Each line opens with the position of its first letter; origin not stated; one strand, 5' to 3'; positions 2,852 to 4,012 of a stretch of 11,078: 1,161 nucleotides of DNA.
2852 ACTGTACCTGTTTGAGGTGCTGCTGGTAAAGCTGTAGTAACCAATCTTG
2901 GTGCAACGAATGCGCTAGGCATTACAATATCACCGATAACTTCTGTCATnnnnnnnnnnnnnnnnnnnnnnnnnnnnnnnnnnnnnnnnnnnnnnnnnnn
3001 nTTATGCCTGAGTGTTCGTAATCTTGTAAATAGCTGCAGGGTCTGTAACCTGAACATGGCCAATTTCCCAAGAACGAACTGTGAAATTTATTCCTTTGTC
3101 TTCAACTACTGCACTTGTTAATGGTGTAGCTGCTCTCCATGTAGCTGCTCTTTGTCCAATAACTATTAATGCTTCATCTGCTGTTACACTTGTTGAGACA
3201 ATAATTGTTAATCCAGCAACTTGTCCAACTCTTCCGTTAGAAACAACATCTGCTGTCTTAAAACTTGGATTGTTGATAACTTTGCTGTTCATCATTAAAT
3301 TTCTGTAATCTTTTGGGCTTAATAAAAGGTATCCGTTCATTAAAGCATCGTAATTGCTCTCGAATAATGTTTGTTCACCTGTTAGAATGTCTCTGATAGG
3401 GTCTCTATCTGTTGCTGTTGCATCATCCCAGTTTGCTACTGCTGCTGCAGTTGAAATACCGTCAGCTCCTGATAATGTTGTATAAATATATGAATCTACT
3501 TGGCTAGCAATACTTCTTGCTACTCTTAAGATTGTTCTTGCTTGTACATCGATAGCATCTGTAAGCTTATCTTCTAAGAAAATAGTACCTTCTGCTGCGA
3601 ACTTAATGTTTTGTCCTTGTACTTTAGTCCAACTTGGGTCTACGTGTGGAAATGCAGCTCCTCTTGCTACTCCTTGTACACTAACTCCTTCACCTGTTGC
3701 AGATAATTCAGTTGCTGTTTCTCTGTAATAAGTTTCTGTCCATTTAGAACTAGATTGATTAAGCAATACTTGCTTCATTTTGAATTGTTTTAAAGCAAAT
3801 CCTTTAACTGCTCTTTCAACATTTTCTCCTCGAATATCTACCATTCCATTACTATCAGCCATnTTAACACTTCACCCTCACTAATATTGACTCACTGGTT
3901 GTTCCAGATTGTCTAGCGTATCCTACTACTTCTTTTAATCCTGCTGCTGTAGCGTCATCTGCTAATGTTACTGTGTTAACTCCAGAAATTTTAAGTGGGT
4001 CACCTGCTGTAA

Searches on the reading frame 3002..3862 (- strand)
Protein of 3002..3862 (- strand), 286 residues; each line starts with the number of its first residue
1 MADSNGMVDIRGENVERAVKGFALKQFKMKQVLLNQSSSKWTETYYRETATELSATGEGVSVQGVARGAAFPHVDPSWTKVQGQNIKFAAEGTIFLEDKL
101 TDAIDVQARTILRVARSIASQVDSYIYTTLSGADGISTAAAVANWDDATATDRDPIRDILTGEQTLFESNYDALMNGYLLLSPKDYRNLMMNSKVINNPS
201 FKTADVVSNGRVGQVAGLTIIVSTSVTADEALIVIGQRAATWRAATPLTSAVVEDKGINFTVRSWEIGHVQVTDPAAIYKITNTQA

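Call 7: search_protein_families(library=phrogs, proteins=[window:3002-3862:-])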
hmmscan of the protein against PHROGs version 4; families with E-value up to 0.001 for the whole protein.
window:3002-3862:- (286 aa): 3 families
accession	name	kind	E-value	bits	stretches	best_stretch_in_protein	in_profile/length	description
phrog_1650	-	head and packaging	7.9e-22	78.9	1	15-285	29-299/300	major head protein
phrog_544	-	head and packaging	5.4e-12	46.7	1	65-239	63-224/282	major head protein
phrog_267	-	head and packaging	5.4e-09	36.7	1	101-252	125-293/410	major head protein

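Call 8: search_protein_families(library=pfam, proteins=[window:3002-3862:-])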
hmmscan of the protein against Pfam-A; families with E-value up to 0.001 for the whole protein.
window:3002-3862:- (286 aa): 1 family
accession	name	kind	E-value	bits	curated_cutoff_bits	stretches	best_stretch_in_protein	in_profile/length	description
PF25209.1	Phage_capsid_4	-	1.5e-12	48.8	27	1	45-281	42-262/262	Phage capsid protein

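Call 34: search_dna_similar(query=window:3002-3862:-, collection=phages, mode=protein, max_rows=15, max_evalue=0.001)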
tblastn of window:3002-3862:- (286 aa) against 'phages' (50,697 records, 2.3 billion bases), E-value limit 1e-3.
No match.
